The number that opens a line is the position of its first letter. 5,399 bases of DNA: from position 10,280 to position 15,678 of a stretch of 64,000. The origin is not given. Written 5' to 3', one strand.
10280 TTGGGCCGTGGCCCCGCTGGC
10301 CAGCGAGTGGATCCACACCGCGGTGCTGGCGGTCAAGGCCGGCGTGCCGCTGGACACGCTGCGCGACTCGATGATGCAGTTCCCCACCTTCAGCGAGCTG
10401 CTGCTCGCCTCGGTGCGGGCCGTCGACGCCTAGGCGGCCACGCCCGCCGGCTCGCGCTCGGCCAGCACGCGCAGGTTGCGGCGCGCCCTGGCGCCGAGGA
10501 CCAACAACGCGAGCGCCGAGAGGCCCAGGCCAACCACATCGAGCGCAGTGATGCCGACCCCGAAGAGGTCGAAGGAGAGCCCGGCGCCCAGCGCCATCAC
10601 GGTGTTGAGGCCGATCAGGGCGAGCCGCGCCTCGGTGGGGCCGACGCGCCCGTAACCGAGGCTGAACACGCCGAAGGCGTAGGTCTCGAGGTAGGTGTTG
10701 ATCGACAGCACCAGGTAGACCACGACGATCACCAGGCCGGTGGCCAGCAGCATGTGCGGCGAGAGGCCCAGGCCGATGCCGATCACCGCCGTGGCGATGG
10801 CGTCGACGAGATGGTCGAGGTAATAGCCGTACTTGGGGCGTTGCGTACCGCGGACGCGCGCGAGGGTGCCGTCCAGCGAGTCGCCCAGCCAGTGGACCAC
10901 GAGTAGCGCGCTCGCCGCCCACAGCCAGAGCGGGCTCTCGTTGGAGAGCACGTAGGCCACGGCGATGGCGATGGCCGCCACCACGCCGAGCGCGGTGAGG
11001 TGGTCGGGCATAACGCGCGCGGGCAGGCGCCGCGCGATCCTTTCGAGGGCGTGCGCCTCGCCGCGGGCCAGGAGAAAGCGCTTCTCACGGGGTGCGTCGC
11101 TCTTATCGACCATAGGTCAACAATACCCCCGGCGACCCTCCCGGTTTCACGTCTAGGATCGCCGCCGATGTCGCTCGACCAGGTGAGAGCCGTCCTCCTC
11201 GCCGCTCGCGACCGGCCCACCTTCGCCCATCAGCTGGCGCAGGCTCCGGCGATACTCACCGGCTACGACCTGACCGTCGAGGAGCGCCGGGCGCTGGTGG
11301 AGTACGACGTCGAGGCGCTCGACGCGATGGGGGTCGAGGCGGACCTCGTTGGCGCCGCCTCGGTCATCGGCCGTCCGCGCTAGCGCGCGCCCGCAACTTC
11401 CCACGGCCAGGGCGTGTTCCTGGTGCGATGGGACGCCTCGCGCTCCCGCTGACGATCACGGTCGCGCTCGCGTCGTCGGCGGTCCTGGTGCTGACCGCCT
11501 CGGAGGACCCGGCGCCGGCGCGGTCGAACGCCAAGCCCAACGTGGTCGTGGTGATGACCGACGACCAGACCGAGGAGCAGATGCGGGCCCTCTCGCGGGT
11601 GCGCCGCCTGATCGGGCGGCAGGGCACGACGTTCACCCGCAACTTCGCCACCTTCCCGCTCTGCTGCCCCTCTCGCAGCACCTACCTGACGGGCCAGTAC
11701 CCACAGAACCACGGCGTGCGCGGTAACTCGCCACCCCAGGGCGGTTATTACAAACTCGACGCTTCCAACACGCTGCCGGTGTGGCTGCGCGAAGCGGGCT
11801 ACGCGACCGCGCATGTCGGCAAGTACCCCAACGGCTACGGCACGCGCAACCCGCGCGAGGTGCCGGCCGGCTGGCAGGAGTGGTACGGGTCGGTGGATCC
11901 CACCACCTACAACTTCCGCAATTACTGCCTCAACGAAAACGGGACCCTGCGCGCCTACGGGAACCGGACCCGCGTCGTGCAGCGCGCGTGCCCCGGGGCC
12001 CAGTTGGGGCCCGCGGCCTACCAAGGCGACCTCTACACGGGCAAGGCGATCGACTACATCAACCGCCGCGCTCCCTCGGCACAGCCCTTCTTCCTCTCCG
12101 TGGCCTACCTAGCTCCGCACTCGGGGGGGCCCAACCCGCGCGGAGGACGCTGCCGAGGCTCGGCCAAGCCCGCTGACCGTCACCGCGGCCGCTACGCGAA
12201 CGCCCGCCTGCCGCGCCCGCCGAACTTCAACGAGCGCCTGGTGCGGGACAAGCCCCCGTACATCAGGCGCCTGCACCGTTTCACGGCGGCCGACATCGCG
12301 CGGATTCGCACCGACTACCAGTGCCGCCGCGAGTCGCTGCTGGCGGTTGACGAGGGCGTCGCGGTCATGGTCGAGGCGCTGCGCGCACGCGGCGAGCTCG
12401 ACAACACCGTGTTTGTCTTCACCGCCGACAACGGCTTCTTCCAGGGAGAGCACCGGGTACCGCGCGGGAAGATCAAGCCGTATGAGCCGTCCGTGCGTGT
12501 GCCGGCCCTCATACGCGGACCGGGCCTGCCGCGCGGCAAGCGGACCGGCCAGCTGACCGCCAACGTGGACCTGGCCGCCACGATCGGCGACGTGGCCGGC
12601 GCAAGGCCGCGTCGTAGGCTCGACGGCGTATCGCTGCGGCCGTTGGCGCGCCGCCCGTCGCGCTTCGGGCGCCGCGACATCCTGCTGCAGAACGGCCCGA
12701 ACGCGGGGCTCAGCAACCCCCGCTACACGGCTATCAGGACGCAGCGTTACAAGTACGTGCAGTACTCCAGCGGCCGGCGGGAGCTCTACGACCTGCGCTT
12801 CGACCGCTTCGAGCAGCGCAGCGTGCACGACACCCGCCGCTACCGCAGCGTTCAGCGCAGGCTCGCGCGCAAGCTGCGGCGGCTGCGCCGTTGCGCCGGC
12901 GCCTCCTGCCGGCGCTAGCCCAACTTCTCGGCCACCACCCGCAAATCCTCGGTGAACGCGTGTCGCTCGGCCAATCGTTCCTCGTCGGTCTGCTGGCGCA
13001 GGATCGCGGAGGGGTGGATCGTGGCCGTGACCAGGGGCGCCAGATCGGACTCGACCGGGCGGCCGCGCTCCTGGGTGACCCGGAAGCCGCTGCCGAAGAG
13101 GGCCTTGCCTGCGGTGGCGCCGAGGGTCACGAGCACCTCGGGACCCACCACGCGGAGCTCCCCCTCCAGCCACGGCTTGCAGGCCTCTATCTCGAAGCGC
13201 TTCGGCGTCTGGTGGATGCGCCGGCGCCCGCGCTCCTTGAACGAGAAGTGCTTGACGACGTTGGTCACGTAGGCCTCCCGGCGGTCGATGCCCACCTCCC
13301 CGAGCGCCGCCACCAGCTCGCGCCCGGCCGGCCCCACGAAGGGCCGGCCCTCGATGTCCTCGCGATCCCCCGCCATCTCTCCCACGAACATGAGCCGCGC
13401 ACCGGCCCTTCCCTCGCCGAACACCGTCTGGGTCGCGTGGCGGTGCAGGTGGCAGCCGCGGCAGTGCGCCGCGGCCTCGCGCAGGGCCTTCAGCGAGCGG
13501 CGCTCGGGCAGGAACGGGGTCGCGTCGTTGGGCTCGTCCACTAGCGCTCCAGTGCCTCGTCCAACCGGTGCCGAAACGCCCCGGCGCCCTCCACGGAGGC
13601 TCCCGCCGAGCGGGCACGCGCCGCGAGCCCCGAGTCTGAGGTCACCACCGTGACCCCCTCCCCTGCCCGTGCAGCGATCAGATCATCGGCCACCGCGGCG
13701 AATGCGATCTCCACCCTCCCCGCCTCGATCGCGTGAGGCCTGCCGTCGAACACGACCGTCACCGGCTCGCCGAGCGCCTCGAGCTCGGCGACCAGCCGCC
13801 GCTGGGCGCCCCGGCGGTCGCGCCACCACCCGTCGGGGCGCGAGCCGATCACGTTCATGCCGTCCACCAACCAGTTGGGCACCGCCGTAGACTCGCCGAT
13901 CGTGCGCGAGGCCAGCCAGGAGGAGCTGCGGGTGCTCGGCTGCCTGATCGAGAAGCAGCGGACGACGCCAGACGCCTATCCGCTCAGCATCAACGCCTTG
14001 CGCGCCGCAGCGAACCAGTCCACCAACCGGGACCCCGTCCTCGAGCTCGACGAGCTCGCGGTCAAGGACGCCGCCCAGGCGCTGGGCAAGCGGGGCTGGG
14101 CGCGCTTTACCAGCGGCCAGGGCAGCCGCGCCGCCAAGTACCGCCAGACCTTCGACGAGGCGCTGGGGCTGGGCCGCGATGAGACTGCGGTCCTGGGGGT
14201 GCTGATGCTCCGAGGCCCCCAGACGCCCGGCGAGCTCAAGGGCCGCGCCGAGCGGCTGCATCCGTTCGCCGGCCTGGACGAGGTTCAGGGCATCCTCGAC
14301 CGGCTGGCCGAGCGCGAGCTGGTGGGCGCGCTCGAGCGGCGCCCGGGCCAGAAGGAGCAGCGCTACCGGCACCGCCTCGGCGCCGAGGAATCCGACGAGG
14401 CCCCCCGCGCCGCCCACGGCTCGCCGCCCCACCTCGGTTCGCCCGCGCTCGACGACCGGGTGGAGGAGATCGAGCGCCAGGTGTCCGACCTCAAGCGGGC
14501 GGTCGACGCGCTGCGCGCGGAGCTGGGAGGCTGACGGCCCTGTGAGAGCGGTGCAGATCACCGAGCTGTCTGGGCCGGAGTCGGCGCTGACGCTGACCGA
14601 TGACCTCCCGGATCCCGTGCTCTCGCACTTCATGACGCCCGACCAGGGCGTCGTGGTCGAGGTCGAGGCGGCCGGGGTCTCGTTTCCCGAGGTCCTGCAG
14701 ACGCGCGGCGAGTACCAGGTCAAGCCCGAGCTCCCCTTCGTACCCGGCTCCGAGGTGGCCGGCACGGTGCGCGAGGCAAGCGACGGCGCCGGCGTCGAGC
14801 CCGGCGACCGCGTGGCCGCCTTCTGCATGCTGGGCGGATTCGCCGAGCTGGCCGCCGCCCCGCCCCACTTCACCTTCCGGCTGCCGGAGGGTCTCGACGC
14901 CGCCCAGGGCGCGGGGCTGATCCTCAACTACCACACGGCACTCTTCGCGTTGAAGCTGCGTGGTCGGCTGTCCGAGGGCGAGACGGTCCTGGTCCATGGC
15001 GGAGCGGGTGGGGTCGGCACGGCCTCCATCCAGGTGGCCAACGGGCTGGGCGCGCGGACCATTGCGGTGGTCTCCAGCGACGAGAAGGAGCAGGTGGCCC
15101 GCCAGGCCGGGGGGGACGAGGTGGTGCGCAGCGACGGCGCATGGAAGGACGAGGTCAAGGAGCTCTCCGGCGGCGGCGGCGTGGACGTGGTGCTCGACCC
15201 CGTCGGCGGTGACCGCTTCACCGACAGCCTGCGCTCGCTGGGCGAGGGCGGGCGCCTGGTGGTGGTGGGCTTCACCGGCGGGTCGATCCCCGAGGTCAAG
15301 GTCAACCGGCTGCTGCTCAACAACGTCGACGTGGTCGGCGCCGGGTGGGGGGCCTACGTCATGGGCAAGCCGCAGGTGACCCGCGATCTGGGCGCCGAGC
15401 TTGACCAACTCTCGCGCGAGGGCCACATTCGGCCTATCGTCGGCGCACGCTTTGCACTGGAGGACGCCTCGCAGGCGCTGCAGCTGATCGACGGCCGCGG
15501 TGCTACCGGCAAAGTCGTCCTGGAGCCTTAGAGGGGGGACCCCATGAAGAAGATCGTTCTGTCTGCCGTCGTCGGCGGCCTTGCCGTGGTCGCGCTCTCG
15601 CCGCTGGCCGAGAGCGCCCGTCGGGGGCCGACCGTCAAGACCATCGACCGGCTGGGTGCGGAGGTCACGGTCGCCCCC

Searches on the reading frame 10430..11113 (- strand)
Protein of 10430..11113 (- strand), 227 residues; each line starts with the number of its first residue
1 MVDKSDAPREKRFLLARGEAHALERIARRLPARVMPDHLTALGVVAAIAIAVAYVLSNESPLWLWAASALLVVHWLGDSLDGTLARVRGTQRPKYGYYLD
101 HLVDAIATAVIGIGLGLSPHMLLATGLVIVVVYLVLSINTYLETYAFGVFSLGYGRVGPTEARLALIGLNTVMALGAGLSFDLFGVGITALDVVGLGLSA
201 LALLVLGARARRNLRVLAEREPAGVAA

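Call 96: search_protein_families(library=pfam, proteins=[window:10430-11113:-], max_evalue=0.0001)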
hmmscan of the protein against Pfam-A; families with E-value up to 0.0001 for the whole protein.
window:10430-11113:- (227 aa): 1 family
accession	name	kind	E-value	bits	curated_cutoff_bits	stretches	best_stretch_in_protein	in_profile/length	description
PF01066.26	CDP-OH_P_transf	-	1.5e-10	42.1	22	1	34-140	2-103/152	CDP-alcohol phosphatidyltransferase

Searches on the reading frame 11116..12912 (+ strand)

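Call 96: search_protein_families(library=pfam, proteins=[window:11116-12912:+], max_evalue=0.0001)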
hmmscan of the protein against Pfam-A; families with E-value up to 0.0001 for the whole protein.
window:11116-12912:+ (599 aa): 3 families
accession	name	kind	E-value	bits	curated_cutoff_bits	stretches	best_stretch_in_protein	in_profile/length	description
PF00884.28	Sulfatase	-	5e-41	141.4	25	1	141-496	1-301/301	Sulfatase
PF16347.10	SGSH_C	-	9.4e-17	62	29.3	1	455-591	11-152/154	N-sulphoglucosamine sulphohydrolase, C-terminal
PF01663.27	Phosphodiest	-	3.3e-06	27.4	23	0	164-226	28-90/342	Type I phosphodiesterase / nucleotide pyrophosphatase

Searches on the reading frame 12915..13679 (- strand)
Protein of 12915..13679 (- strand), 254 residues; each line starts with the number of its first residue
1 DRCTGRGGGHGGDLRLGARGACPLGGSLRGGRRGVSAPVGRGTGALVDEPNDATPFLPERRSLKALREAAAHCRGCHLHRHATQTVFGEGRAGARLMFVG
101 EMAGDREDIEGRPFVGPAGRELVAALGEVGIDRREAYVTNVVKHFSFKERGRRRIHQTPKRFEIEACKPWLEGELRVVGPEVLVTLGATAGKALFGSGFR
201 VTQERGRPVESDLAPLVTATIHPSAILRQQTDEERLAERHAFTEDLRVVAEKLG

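Call 96: search_protein_families(library=pfam, proteins=[window:12915-13679:-], max_evalue=0.0001)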
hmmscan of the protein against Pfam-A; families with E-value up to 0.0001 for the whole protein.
window:12915-13679:- (254 aa): 1 family
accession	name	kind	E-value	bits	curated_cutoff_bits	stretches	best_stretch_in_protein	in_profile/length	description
PF03167.25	UDG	-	4.2e-28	98.6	24.3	1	87-246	1-140/141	Uracil DNA glycosylase superfamily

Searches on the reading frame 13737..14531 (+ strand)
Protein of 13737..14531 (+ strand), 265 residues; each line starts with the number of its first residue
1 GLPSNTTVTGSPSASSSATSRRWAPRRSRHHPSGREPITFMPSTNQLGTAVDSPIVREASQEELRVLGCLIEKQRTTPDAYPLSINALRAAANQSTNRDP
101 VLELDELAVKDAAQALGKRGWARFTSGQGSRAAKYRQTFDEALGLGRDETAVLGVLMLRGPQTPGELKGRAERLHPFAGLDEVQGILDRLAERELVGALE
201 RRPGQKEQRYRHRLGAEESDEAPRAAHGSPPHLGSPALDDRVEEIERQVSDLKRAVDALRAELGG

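Call 96: search_protein_families(library=pfam, proteins=[window:13737-14531:+], max_evalue=0.0001)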
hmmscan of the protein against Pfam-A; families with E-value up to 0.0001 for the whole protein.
window:13737-14531:+ (265 aa): 1 family
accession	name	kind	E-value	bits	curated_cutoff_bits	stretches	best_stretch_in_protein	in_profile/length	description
PF04337.18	DUF480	-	1.1e-53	181.8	25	1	61-205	3-149/149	Protein of unknown function, DUF480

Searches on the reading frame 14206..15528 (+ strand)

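Call 96: search_protein_families(library=pfam, proteins=[window:14206-15528:+], max_evalue=0.0001)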
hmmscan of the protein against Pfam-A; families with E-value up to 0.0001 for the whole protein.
window:14206-15528:+ (441 aa): 3 families
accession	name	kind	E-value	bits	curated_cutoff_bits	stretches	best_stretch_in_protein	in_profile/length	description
PF00107.32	ADH_zinc_N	-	3.1e-27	95.5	31.8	1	269-383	1-116/129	Zinc-binding dehydrogenase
PF13602.12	ADH_zinc_N_2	-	1.5e-18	68.4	27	1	302-439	2-134/134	Zinc-binding dehydrogenase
PF08240.17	ADH_N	-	7.5e-11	42.6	23.5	1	147-228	3-104/104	Alcohol dehydrogenase GroES-like domain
